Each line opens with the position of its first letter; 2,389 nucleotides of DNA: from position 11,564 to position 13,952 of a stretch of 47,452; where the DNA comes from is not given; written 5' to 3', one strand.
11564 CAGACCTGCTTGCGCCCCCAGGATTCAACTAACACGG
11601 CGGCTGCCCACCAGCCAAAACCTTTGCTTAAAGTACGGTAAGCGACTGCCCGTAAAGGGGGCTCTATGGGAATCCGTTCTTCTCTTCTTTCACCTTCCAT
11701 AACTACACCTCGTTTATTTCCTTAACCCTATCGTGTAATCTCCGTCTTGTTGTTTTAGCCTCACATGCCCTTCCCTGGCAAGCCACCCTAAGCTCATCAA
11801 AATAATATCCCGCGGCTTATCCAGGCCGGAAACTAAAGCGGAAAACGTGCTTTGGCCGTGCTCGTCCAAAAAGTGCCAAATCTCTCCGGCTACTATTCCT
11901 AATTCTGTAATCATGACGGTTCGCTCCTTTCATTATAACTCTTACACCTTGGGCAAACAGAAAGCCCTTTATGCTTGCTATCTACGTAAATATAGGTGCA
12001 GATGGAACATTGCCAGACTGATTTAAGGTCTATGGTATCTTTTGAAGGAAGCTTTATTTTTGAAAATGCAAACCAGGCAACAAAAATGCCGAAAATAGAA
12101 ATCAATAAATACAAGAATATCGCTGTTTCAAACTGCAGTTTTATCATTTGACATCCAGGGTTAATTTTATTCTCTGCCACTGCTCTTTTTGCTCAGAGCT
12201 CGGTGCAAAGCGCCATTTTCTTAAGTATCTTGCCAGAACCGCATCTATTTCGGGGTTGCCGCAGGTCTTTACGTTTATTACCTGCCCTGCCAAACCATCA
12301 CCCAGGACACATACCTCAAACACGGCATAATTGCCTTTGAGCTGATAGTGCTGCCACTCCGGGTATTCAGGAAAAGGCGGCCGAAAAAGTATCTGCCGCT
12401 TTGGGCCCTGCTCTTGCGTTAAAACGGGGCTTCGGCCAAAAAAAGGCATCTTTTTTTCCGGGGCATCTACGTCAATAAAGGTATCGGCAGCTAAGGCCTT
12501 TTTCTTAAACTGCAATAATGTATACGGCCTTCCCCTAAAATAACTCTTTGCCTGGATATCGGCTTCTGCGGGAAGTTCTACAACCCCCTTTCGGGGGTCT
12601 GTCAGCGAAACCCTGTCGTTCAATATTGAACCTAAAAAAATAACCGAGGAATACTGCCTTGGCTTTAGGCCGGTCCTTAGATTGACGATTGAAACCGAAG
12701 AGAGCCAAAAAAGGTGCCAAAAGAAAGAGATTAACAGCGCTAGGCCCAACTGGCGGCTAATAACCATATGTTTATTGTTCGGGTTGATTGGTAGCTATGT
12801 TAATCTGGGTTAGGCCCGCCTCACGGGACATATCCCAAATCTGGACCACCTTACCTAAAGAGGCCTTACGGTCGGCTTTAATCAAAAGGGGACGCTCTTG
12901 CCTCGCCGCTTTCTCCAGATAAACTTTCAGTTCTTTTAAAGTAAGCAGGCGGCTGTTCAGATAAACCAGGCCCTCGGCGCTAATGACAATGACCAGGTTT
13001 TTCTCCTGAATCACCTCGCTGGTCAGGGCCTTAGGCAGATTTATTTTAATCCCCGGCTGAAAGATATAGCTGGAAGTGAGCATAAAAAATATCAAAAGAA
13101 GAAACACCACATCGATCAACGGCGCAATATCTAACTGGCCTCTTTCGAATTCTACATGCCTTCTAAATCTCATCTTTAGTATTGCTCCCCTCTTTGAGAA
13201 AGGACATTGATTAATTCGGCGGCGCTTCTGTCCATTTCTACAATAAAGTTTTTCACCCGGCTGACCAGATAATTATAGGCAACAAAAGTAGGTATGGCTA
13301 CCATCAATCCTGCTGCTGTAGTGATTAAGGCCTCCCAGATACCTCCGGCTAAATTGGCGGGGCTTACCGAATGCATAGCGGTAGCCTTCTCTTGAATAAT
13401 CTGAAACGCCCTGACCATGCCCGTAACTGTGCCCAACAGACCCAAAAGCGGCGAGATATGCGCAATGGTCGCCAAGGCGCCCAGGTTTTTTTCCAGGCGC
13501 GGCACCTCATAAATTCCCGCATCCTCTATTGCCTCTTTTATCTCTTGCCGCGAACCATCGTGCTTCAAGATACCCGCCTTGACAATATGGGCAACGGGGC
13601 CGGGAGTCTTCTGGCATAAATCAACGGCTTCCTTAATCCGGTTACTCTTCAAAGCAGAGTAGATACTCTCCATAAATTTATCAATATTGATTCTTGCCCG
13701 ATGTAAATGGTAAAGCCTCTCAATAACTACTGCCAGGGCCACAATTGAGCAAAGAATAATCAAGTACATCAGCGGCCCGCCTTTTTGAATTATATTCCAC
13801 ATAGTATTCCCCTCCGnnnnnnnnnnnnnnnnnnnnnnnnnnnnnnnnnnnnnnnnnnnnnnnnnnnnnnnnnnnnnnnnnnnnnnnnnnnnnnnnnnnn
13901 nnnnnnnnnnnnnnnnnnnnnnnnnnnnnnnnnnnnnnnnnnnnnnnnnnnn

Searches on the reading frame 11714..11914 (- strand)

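Call 3: search_protein_families(library=pfam, proteins=[window:11714-11914:-], max_evalue=0.01)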
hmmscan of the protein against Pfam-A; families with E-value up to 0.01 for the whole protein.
window:11714-11914:- (66 aa): 1 family
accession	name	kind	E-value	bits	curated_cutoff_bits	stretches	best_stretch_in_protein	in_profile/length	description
PF10771.15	DUF2582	-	3.1e-12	46.9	24.2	1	5-62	6-63/65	Winged helix-turn-helix domain (DUF2582)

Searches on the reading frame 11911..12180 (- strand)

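Call 3: search_protein_families(library=pfam, proteins=[window:11911-12180:-], max_evalue=0.01)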
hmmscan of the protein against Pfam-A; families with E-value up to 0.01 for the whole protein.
window:11911-12180:- (89 aa): 1 family
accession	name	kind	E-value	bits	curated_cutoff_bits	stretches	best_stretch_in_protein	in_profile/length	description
PF23145.1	Zf_2nd_IFT121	-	0.0018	18.3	25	1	52-81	13-42/45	IFT121, second zinc finger domain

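Call 4: search_protein_families(library=ncbifam, proteins=[window:11911-12180:-], max_evalue=0.01)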
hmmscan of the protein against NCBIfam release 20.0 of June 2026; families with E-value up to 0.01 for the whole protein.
window:11911-12180:- (89 aa): 1 family
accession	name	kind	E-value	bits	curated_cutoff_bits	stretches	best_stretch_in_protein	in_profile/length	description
NF045767.1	RuberyRbr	equivalog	0.0042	17.1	200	1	53-81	156-182/194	rubrerythrin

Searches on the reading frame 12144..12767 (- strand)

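Call 3: search_protein_families(library=pfam, proteins=[window:12144-12767:-], max_evalue=0.01)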
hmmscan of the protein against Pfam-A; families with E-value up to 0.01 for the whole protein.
window:12144-12767:- (207 aa): 0 families

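Call 4: search_protein_families(library=ncbifam, proteins=[window:12144-12767:-], max_evalue=0.01)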
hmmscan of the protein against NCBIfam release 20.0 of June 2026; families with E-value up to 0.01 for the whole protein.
window:12144-12767:- (207 aa): 1 family
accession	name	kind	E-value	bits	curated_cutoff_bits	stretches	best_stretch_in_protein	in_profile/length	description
TIGR01352.1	tonB_Cterm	subfamily_domain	0.0092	16.3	27.1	0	133-202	1-71/76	TonB family protein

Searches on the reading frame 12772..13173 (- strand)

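Call 3: search_protein_families(library=pfam, proteins=[window:12772-13173:-], max_evalue=0.01)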
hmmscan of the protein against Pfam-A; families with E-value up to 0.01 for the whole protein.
window:12772-13173:- (133 aa): 1 family
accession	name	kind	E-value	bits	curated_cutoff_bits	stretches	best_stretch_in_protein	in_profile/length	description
PF02472.21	ExbD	-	3.6e-27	95.4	25.4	1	13-129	7-126/128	Biopolymer transport protein ExbD/TolR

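Call 4: search_protein_families(library=ncbifam, proteins=[window:12772-13173:-], max_evalue=0.01)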
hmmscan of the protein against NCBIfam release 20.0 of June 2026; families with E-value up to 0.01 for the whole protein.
window:12772-13173:- (133 aa): 5 families
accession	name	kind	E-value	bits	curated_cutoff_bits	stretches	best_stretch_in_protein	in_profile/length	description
TIGR02801.1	tolR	equivalog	4.6e-19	69.3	127.3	1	13-129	4-129/129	protein TolR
TIGR02804.1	ExbD_2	equivalog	3.3e-18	66.2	123.45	1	13-129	3-120/121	TonB system transport protein ExbD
NF008429.0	PRK11267.1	equivalog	5.5e-10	39.4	216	1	10-126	14-132/141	TonB system transport protein ExbD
TIGR02803.1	ExbD_1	equivalog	5e-09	36.3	152.95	1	14-126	4-118/122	TonB system transport protein ExbD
NF008248.0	PRK11024.1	equivalog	1.9e-07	31.3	162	1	11-128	13-139/142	colicin uptake protein TolR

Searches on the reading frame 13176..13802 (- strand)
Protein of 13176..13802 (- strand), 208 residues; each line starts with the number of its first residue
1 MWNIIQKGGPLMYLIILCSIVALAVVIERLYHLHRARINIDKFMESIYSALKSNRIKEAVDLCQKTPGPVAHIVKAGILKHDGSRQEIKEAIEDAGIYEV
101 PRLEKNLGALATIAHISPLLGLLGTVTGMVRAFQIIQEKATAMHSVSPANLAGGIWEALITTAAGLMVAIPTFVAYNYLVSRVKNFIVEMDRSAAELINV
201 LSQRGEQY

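Call 3: search_protein_families(library=pfam, proteins=[window:13176-13802:-], max_evalue=0.01)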
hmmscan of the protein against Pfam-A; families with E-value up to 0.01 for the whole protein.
window:13176-13802:- (208 aa): 1 family
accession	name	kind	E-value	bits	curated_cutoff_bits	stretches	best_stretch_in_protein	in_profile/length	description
PF01618.21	MotA_ExbB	-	2.1e-33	115.2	22.9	1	69-191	5-126/127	MotA/TolQ/ExbB proton channel family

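Call 4: search_protein_families(library=ncbifam, proteins=[window:13176-13802:-], max_evalue=0.01)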
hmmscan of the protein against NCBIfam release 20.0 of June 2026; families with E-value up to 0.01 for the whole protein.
window:13176-13802:- (208 aa): 6 families
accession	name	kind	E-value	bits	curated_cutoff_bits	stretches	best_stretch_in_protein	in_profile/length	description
TIGR02796.1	tolQ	equivalog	1.3e-34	119.9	221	1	12-202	17-215/216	protein TolQ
TIGR02797.1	exbB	equivalog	2.3e-22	79.8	206.2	1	11-202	16-210/211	tonB-system energizer ExbB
NF008066.0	PRK10801.1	equivalog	6.6e-18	65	403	1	11-203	20-219/230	Tol-Pal system protein TolQ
NF007722.0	PRK10414.1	equivalog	2.2e-14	53.6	402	1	105-202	128-221/244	tol-pal system-associated acyl-CoA thioesterase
TIGR02805.1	exbB2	equivalog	8.8e-14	51.8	135.35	1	103-185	51-129/138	TonB-system energizer ExbB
NF006284.1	PRK08456.1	equivalog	0.0057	15.9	380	1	87-177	123-204/252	flagellar motor stator protein MotA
